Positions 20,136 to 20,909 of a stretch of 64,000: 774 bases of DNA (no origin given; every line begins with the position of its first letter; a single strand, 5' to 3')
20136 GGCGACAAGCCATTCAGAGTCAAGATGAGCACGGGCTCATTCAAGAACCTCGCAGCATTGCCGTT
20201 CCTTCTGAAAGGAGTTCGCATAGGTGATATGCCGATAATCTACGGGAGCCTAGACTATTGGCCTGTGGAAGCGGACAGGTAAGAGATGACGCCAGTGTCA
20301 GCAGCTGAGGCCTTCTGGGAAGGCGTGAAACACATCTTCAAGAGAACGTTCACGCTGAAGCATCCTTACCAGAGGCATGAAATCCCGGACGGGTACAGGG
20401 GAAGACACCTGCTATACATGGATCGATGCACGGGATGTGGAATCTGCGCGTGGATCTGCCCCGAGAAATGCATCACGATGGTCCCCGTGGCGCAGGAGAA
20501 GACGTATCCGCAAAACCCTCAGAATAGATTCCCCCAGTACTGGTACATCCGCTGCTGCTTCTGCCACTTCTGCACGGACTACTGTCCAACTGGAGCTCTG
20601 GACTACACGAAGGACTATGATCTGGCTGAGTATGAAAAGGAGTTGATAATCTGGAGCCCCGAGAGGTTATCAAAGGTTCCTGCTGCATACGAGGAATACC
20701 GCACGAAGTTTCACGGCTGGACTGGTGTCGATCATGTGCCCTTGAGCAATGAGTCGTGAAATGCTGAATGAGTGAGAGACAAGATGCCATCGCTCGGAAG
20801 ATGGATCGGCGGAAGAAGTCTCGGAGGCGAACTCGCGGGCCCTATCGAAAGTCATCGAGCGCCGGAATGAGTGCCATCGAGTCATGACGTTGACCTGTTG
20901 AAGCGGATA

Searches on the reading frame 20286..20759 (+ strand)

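Call 42: search_protein_families(library=pfam, proteins=[window:20286-20759:+])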
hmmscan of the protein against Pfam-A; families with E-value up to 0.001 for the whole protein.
window:20286-20759:+ (157 aa): 7 families
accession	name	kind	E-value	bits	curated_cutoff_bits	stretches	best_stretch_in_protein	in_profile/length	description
PF00037.32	Fer4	-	3.8e-10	39.6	21.1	1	45-64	5-24/24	4Fe-4S binding domain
PF13484.11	Fer4_16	-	4.4e-07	31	30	0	89-116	1-29/66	4Fe-4S double cluster binding domain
PF12838.12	Fer4_7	-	7.4e-07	30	27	1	47-104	1-52/52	4Fe-4S dicluster domain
PF13187.11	Fer4_9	-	1e-06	29.1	27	1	47-104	1-51/52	4Fe-4S dicluster domain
PF13534.11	Fer4_17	-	2.2e-06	28.5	22.2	0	43-61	41-59/61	4Fe-4S dicluster domain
PF14697.11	Fer4_21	-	3.6e-06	27.4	35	1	43-65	36-59/59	4Fe-4S dicluster domain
PF12797.12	Fer4_2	-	4.4e-05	23.6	24.5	1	43-60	5-22/22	4Fe-4S binding domain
